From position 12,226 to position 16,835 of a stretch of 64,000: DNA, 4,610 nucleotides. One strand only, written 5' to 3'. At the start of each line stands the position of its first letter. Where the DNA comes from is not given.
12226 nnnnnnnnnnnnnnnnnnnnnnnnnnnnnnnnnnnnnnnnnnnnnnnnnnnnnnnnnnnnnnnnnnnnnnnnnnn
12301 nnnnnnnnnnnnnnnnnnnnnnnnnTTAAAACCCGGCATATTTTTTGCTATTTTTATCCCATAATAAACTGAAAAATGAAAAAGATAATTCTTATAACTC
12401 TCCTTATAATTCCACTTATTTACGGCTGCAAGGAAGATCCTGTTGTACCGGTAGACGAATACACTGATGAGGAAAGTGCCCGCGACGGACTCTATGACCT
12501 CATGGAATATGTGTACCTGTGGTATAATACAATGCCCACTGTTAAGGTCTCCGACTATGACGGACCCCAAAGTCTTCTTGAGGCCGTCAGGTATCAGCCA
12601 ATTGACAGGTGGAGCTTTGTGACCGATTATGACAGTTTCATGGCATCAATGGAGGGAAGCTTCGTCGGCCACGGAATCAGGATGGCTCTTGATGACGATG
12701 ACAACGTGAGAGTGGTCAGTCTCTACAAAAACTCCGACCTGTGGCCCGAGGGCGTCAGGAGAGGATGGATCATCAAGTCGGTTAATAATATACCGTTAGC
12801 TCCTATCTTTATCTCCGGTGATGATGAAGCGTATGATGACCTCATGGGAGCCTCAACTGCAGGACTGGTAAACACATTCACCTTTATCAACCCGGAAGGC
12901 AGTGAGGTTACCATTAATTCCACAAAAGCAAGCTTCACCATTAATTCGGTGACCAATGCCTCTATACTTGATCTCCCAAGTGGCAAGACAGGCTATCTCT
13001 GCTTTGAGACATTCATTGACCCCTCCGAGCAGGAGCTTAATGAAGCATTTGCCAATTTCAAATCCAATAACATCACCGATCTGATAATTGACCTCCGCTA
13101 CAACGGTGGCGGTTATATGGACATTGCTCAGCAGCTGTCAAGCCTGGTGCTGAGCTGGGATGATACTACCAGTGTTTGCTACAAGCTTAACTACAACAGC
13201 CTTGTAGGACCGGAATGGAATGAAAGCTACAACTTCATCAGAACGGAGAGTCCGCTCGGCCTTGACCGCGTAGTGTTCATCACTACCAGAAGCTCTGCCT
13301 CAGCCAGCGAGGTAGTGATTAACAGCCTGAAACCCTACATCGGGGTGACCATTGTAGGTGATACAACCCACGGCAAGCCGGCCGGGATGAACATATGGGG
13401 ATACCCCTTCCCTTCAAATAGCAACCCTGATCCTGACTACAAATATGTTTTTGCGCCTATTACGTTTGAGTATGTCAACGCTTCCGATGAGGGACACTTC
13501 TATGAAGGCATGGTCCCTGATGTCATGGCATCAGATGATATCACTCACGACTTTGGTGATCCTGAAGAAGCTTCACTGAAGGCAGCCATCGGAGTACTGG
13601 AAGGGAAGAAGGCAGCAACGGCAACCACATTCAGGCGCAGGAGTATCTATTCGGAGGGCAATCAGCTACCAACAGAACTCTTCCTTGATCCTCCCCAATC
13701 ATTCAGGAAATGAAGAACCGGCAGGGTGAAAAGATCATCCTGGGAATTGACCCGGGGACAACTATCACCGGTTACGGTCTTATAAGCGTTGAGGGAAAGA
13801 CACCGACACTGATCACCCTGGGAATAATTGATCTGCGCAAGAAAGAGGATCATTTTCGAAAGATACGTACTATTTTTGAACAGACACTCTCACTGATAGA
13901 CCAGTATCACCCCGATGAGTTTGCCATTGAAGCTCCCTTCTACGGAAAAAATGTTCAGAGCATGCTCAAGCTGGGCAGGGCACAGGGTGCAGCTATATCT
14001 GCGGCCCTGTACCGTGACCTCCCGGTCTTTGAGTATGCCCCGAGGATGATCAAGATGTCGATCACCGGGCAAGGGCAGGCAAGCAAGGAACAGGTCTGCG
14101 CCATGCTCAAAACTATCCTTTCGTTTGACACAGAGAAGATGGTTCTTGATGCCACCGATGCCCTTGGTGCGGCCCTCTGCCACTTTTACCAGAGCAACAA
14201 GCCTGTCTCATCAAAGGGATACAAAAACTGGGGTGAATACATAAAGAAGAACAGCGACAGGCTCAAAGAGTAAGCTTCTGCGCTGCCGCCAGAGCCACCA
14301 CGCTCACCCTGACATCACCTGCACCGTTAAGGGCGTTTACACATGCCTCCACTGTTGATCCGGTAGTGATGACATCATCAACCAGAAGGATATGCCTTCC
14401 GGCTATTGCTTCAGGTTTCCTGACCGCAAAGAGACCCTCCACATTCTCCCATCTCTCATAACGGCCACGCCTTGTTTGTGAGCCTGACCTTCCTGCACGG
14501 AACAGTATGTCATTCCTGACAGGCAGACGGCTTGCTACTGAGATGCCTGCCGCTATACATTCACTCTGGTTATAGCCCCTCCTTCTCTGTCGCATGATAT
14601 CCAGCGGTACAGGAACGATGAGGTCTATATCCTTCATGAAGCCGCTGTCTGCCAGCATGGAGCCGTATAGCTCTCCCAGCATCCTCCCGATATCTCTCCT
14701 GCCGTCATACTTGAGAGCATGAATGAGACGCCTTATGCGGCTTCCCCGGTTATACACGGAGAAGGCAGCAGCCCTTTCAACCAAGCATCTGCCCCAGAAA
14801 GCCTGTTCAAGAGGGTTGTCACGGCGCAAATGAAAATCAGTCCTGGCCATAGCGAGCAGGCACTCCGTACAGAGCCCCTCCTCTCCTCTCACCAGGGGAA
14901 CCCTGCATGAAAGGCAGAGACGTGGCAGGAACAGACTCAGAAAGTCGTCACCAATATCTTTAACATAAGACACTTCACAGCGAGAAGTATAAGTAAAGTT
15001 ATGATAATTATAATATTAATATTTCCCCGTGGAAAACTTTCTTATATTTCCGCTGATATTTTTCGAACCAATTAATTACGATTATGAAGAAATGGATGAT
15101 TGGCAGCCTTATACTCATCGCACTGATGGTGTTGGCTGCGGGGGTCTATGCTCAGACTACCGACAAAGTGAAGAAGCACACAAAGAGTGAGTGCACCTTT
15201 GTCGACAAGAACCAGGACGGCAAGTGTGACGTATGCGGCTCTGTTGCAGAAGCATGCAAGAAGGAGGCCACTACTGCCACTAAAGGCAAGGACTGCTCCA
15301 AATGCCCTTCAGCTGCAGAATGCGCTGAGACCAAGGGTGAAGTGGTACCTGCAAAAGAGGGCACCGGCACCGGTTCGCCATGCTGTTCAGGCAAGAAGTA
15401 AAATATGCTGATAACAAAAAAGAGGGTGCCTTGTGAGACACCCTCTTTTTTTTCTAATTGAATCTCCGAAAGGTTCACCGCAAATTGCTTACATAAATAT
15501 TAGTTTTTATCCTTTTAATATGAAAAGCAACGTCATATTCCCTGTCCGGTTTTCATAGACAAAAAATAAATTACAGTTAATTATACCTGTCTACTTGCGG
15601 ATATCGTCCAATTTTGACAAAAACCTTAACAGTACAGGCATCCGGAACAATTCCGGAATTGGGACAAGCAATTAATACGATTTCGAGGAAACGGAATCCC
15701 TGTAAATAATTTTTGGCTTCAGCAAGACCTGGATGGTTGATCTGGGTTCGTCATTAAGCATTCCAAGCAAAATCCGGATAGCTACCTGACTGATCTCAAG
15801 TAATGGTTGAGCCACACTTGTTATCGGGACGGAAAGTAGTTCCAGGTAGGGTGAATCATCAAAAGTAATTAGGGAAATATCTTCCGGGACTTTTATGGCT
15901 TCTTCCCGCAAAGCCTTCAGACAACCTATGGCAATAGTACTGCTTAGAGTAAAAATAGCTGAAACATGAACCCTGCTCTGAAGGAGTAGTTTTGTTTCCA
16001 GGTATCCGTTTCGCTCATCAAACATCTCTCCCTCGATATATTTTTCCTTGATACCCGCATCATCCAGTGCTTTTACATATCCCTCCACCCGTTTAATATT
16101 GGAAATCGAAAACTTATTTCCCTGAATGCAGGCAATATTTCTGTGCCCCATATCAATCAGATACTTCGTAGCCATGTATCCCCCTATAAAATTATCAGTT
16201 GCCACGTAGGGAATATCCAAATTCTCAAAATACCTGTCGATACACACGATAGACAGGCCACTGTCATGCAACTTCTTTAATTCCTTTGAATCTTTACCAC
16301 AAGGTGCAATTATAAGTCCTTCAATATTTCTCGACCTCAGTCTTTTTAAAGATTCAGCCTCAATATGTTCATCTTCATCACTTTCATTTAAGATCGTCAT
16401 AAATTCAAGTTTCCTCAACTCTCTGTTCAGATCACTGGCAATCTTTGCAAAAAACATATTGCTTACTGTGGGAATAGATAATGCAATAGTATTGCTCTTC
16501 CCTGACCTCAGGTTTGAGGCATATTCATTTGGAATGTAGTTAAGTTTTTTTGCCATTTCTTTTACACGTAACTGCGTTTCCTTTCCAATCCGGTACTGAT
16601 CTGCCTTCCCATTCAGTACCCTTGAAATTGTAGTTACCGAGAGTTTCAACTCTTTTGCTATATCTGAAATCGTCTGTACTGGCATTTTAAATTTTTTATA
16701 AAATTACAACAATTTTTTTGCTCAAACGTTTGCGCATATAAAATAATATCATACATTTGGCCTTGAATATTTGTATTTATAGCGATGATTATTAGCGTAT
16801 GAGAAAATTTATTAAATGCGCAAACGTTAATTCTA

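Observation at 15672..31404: Ribose/ribosyl-conjugate-type PUL: three NH-fold lipoproteins, an exported ADP-ribosylglycohydrolase, ribokinase and RbsU-like permease, but no classical glycoside hydrolase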

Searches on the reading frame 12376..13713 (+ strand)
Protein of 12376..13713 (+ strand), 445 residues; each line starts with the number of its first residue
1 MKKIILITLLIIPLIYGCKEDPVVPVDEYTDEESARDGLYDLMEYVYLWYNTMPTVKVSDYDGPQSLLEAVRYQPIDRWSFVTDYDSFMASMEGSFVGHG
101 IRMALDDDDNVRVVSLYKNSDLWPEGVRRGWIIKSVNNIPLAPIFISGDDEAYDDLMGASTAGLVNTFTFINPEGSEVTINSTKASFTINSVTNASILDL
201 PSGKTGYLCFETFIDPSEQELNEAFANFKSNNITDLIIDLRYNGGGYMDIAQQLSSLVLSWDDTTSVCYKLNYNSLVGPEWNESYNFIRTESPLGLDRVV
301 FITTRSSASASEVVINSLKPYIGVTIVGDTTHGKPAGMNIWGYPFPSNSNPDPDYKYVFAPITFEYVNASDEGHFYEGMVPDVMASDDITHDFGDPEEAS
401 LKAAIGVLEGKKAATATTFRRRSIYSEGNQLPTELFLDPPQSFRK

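Call 9: search_protein_families(library=pfam, proteins=[window:12376-13713:+], max_evalue=0.001)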
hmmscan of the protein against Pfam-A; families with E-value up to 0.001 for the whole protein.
window:12376-13713:+ (445 aa): 2 families
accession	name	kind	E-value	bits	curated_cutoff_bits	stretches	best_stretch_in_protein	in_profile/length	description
PF03572.23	Peptidase_S41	-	2.1e-20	73.4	24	1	204-339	1-129/165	Peptidase family S41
PF18294.6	Pept_S41_N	-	3.5e-11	43.3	25.9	1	38-81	5-49/49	Peptidase S41 N-terminal domain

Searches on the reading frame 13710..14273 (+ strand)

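Call 9: search_protein_families(library=pfam, proteins=[window:13710-14273:+], max_evalue=0.001)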
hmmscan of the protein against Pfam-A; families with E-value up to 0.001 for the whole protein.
window:13710-14273:+ (187 aa): 1 family
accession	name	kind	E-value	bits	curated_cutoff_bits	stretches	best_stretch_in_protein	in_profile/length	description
PF02075.23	RuvC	-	5.9e-42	143.5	22.2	1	10-158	1-148/148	Crossover junction endodeoxyribonuclease RuvC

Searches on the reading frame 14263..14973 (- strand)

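Call 9: search_protein_families(library=pfam, proteins=[window:14263-14973:-], max_evalue=0.001)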
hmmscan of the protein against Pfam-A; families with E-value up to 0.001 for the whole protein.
window:14263-14973:- (236 aa): 3 families
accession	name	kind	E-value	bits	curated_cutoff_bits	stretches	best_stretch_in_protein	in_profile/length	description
PF00156.33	Pribosyltran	-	8.7e-09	35.3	26.3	1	120-231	51-126/158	Phosphoribosyl transferase domain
PF14681.12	UPRTase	-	0.00029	20.8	27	1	183-233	111-163/206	Uracil phosphoribosyltransferase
PF18912.6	DZR_2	-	0.00054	20.2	27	1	12-42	2-31/56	Double zinc ribbon domain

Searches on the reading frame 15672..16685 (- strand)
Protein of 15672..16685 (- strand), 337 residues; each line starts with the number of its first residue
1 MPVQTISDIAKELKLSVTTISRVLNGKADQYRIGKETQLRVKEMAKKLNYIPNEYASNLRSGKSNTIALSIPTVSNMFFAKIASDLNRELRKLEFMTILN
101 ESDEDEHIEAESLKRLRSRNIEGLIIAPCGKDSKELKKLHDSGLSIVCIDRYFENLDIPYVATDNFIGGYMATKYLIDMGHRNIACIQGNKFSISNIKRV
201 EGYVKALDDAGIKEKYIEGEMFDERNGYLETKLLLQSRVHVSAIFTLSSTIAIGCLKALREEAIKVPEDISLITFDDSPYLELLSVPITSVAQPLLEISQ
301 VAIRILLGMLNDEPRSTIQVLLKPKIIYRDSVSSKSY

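Call 3: search_protein_families(library=pfam, proteins=[window:15672-16685:-], max_evalue=0.01)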
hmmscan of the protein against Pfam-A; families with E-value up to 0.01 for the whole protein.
window:15672-16685:- (337 aa): 7 families
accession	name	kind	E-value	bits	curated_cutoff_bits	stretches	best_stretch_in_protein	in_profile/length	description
PF13377.12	Peripla_BP_3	-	2e-31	109.8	26.5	1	174-332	2-167/167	Periplasmic binding protein-like domain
PF00532.27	Peripla_BP_1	-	6.2e-28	98.5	22.2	1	67-303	4-246/281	Periplasmic binding proteins and sugar binding domain of LacI family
PF13407.12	Peripla_BP_4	-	2.6e-17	63.6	35.1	1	67-278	1-219/258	Periplasmic binding protein domain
PF00356.27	LacI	-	1.6e-11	44.2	27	1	5-53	1-46/46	Bacterial regulatory proteins, lacI family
PF02796.21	HTH_7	-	6.6e-05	23.4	23.8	1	4-26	22-44/45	Helix-turn-helix domain of resolvase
PF01381.28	HTH_3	-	0.0012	19.3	23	0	5-28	11-34/55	Helix-turn-helix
PF13936.12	HTH_38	-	0.0055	16.9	27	0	6-24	23-41/44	Helix-turn-helix domain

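Call 7: search_protein_families(library=ncbifam, proteins=[window:15672-16685:-], max_evalue=0.01)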
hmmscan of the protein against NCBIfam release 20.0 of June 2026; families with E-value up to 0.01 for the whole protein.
window:15672-16685:- (337 aa): 22 families
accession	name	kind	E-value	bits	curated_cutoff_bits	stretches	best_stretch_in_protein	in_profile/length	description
NF047341.1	lactose_RbsR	equivalog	9.5e-68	228.9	382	1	5-334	4-330/331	ribose utilization transcriptional repressor RbsR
NF008452.0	PRK11303.1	equivalog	1.5e-56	192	385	1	5-328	2-326/332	catabolite repressor/activator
TIGR02417.1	fruct_sucro_rep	subfamily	6.6e-55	186.6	389.55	1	5-329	1-326/327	D-fructose-responsive transcription factor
NF051853.1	TransRegUriRCory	equivalog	7.9e-51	173.1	550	1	5-333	2-325/327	transcriptional regulator UriR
TIGR01481.1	ccpA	equivalog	1.3e-49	169.5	442.35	1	5-331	4-328/330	catabolite control protein A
NF007979.0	PRK10703.1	equivalog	3.3e-48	164.5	501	1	4-336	2-335/341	HTH-type transcriptional repressor PurR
NF007743.0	PRK10423.1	equivalog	3.7e-46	157.7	531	1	4-332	2-330/330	ribose operon transcriptional repressor RbsR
NF008269.0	PRK11041.1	equivalog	3.9e-46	157.7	436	1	4-334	10-339/342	DNA-binding transcriptional regulator CytR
NF007449.0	PRK10014.1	subfamily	7.1e-45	153.5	310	1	5-329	8-341/342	Mal regulon transcriptional regulator MalI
NF007075.0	PRK09526.1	subfamily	1.7e-41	142.4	340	1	4-334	6-333/358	LacI family DNA-binding transcriptional regulator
NF052440.1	TransRegGNTRPSEAE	equivalog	5.7e-41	140.7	400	1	4-331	6-332/333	HTH-type transcriptional regulator GntR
NF008002.0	PRK10727.1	equivalog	8.4e-40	136.9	557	1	4-336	2-333/341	HTH-type transcriptional regulator GalR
NF007706.0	PRK10401.1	equivalog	2.1e-39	135.8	555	1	5-335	3-332/346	HTH-type transcriptional regulator GalS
NF047913.1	TransRegIdnR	equivalog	7e-33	114.3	500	1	5-328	7-327/331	DNA-binding transcriptional regulator IdnR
NF011563.0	PRK14987.1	equivalog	8.4e-20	71.3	433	1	6-308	8-307/331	gluconate operon transcriptional repressor GntR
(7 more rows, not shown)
